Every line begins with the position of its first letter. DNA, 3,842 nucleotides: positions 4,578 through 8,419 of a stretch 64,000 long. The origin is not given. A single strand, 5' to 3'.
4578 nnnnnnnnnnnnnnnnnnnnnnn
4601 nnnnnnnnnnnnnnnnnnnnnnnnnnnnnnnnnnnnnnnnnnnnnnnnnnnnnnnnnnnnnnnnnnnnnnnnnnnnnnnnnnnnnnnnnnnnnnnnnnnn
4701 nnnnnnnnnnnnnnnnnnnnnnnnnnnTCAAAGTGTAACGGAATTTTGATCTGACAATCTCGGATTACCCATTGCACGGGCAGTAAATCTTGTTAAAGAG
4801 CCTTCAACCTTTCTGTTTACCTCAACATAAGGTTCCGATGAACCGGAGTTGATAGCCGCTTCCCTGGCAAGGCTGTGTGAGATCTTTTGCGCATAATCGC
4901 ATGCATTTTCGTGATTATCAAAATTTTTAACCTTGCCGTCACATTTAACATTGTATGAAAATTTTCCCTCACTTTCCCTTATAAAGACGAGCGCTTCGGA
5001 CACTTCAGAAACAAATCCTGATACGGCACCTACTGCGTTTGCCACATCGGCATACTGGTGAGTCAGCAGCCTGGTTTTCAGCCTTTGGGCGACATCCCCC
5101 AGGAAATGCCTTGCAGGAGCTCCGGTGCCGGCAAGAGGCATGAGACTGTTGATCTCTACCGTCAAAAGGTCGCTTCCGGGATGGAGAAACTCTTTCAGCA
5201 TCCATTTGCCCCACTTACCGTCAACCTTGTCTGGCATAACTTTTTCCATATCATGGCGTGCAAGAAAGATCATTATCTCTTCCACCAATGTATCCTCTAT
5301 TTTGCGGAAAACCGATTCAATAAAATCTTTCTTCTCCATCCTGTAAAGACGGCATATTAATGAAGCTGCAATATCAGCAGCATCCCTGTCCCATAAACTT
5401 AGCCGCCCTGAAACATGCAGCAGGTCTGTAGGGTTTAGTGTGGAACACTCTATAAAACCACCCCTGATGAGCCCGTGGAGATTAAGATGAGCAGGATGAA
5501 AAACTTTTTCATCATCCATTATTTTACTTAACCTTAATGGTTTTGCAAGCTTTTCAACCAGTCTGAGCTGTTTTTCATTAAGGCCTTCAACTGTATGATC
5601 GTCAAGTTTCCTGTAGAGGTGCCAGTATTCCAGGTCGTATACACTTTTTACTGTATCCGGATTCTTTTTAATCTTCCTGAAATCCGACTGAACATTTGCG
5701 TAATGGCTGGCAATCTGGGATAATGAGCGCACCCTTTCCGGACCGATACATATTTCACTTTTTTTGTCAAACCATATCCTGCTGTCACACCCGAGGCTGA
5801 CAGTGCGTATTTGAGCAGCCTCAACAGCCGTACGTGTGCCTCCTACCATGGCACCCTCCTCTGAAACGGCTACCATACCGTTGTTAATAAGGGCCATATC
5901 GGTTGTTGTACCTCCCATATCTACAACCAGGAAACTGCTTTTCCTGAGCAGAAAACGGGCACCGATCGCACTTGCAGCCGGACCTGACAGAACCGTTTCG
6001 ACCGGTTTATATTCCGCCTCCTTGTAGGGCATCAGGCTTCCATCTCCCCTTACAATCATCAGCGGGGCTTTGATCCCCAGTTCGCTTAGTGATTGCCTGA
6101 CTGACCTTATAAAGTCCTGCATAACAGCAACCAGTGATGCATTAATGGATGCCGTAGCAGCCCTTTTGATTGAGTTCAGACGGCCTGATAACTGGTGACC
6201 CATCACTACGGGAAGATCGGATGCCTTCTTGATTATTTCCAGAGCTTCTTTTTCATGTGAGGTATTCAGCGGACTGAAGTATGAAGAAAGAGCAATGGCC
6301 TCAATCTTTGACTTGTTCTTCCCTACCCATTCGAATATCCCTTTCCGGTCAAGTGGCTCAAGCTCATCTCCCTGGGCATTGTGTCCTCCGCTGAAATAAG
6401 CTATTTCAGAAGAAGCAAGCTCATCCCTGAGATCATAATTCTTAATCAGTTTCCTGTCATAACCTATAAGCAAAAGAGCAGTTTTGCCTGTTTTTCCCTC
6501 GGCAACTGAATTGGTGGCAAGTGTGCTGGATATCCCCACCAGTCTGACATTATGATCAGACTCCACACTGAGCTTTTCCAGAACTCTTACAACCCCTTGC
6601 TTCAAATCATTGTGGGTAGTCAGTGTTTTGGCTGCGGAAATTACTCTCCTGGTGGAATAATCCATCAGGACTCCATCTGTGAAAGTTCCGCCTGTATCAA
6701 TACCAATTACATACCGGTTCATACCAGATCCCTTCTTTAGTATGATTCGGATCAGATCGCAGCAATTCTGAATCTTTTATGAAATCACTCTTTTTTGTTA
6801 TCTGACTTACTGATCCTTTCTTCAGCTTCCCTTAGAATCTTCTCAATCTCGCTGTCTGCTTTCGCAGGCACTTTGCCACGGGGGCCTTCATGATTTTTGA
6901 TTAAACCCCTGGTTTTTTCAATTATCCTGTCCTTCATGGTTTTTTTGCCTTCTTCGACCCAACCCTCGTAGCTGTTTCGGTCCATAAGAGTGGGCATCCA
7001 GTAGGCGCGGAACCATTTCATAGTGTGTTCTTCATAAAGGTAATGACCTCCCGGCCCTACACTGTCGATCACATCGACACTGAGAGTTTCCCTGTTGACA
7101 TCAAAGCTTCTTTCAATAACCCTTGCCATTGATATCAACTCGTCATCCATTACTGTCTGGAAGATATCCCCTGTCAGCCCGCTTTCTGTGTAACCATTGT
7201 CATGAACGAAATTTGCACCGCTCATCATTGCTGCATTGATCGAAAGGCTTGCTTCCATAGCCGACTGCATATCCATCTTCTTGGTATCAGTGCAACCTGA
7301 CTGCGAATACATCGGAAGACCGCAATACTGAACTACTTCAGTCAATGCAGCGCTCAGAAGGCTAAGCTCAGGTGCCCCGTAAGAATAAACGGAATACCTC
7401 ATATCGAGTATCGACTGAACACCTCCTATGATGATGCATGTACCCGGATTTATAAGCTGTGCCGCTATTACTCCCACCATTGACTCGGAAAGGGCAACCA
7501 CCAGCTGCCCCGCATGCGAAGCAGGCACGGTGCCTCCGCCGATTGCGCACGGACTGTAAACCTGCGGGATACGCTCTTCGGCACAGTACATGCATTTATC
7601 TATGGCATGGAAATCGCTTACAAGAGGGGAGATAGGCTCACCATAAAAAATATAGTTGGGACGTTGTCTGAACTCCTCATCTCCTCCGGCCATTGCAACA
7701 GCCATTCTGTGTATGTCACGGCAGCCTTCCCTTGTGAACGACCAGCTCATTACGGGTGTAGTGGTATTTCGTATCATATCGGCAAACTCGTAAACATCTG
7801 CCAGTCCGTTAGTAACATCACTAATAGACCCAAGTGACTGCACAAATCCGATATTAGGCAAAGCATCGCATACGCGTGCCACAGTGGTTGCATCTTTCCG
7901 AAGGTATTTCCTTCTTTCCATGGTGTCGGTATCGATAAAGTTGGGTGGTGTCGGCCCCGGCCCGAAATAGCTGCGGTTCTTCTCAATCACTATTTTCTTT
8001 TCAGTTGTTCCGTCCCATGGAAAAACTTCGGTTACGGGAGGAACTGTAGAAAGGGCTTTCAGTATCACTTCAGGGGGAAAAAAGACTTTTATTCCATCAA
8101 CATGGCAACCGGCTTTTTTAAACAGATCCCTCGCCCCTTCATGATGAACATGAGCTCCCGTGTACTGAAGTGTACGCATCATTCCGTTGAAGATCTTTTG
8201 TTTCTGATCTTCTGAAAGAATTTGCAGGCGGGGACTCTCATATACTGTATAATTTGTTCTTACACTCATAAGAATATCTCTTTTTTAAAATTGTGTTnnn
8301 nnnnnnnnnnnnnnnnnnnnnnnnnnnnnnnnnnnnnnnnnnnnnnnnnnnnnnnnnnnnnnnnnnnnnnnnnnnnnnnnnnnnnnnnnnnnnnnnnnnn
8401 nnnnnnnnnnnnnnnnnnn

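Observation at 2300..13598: Corrinoid methyl-transfer cluster that merges a disassembled methionine synthase with two non-Pyl MttB-family methyltransferases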

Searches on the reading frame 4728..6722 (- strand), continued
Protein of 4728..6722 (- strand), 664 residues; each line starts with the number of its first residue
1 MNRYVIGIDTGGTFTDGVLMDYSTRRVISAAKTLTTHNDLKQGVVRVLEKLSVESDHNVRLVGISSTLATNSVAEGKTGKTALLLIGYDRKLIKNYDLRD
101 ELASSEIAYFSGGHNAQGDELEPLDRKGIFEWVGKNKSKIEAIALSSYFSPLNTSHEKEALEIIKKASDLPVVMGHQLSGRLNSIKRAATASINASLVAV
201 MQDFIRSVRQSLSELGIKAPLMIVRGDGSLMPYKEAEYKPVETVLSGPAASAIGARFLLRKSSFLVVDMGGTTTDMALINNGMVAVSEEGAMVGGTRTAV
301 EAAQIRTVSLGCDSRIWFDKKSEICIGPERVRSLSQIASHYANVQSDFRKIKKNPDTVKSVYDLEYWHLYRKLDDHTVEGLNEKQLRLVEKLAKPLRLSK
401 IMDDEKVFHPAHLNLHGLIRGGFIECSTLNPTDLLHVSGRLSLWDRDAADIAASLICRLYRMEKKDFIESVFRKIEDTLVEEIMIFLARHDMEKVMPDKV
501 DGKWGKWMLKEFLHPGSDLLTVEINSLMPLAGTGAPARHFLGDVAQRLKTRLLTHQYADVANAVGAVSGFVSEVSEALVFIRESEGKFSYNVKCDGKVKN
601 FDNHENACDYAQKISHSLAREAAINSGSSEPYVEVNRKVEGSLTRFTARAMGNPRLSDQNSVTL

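Call 90: fold_search(model_id=the predicted structure, library=pdb)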
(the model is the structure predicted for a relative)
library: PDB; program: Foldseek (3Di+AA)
matches with E <= 10: 1544; with E <= 0.001: 123
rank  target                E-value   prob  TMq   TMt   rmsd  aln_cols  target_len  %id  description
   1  9h03_A                4.2e-25  1.00  0.52  0.30  10.3       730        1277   15  NMHase, dihydrouridine, 2.1A, CC_mask=0.7859 (released 2025-10-15)
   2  5svc_B                2.5e-24  1.00  0.60  0.57   8.7       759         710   14  Mechanism of ATP-Dependent Acetone Carboxylation, Acetone Carboxylase nucleotide-free structure (released 2017-08-09)
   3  5m45_B                1.4e-23  1.00  0.63  0.59   6.8       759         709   14  Structure of Acetone Carboxylase purified from Xanthobacter autotrophicus (released 2017-08-09)
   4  5l9w_B                2.0e-23  1.00  0.52  0.49  10.2       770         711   16  Crystal structure of the Apc core complex (released 2017-01-18)
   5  5l9w_b                6.5e-23  1.00  0.55  0.56   9.3       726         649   15  Crystal structure of the Apc core complex (released 2017-01-18)
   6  5svb_B                6.4e-22  1.00  0.56  0.53   8.4       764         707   14  Mechanism of ATP-Dependent Acetone Carboxylation, Acetone Carboxylase AMP bound structure (released 2017-08-09)
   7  6yra_A                2.7e-20  1.00  0.51  0.50  10.6       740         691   17  Crystal structure of ATP-dependent caprolactamase from Pseudomonas jessenii (released 2021-04-21)
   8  3ll3_B                1.2e-07  1.00  0.24  0.31  23.2       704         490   12  The crystal structure of ligand bound xylulose kinase from Lactobacillus acidophilus (released 2010-03-23)
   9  3gbt                  2.7e-07  1.00  0.25  0.32  23.7       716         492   12  Crystal structure of gluconate kinase from Lactobacillus acidophilus (released 2009-03-10)
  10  3cet_B                2.8e-06  1.00  0.24  0.43  13.7       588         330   10  Crystal structure of the pantheonate kinase-like protein Q6M145 at the resolution 1.8 A. Northeast Structural Genomics (released 2008-03-18)
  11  3c0b_B                3.1e-06  1.00  0.23  0.44  14.7       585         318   10  Crystal structure of the conserved archaeal protein Q6M145. Northeast Structural Genomics Consortium target MrR63 (released 2008-02-26)
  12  2w40_B                3.2e-06  1.00  0.23  0.29  16.6       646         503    9  Crystal structure of Plasmodium falciparum glycerol kinase with bound glycerol (released 2008-12-02)
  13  6pc1_D                3.6e-06  0.93  0.13  0.17  29.1       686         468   12  Crystal structure of Helicobacter pylori PPX/GppA (E143A) in complex with ppGpp (released 2019-11-20)
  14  5f7r_A                4.0e-06  1.00  0.25  0.48  13.2       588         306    9  ROK repressor Lmo0178 from Listeria monocytogenes bound to inducer (released 2016-09-07)
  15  9lyu_A                4.5e-06  1.00  0.25  0.32  15.9       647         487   10  Crystal structure of glycerol kinase from Entamoeba histolytica (Ligand-free form) (released 2026-02-25)
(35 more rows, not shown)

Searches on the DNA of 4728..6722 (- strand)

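Call 67: search_rna_families(source=L009, start=3100, end=5450, threshold=evalue, max_evalue=1)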
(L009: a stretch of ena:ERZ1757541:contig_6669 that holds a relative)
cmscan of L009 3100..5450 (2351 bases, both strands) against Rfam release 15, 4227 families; matches with E-value up to 1: 3.
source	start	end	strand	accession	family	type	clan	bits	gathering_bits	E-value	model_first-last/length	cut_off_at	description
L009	3433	3519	+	RF00558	L20_leader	Cis-reg; leader;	-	21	58.7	0.47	1-127/127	no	Ribosomal protein L20 leader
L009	3447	3512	+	RF02784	SorX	Gene; sRNA;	-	17.9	46.6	0.44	1-73/73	no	Singlet oxygen resistance RNA X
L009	3403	3513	+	RF02901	AaHKsRNA41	Gene; sRNA;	-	16.4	97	0.98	1-187/187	no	Aggregatibacter sRNA 41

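Call 68: search_rna_families(source=L015, start=5400, end=6320, threshold=evalue, max_evalue=1)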
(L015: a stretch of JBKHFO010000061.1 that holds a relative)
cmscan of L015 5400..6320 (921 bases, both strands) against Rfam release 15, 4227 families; matches with E-value up to 1: 0.
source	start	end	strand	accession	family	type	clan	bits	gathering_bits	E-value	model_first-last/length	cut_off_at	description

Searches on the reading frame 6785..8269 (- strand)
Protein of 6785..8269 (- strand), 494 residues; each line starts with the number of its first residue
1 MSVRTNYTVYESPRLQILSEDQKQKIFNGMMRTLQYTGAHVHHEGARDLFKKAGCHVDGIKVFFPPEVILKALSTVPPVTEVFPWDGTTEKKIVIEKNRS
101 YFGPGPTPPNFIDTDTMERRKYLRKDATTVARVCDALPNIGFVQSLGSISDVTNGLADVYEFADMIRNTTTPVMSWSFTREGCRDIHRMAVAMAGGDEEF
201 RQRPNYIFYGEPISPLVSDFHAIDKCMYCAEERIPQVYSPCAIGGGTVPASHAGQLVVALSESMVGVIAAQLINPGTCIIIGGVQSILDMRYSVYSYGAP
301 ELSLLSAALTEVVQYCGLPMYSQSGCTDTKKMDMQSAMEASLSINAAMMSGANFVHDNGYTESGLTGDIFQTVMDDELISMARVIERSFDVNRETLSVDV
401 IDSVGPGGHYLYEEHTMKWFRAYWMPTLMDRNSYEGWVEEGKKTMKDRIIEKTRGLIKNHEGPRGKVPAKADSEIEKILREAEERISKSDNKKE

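Call 3: search_protein_families(library=pfam, proteins=[window:6785-8269:-], max_evalue=0.01)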
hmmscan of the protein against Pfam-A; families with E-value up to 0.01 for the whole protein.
window:6785-8269:- (494 aa): 1 family
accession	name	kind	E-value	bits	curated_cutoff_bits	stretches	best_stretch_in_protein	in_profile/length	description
PF06253.16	MTTB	-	1.8e-80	270.8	25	1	8-476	24-489/500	Trimethylamine methyltransferase (MTTB)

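Call 4: search_protein_families(library=ncbifam, proteins=[window:6785-8269:-], max_evalue=0.01)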
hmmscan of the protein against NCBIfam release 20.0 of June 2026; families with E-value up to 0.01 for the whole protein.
window:6785-8269:- (494 aa): 1 family
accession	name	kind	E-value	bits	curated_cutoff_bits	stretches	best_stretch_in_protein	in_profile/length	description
TIGR02369.2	trimeth_pyl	equivalog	6.9e-104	348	525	1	14-483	2-469/469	[trimethylamine--corrinoid protein] Co-methyltransferase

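Call 25: search_solved_structures(query=window:6785-8269:-, max_evalue=0.001)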
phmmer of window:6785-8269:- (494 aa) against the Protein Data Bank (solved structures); distinct sequences matched with E-value up to 0.001: 5.
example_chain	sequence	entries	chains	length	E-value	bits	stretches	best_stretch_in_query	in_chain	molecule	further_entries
2qne_A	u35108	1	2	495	8.4e-59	203.1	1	13-464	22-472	Putative methyltransferase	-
9yce_A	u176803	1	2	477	9.8e-59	202.8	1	13-464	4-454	Glycine betaine methyltransferase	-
7xcl_A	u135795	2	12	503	4.6e-47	164.3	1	12-462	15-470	Trimethylamine methyltransferase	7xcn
7xcm_A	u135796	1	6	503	6.7e-47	163.8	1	12-462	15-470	Trimethylamine methyltransferase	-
4yyc_A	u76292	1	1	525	1.4e-39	139.6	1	16-464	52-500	Putative trimethylamine methyltransferase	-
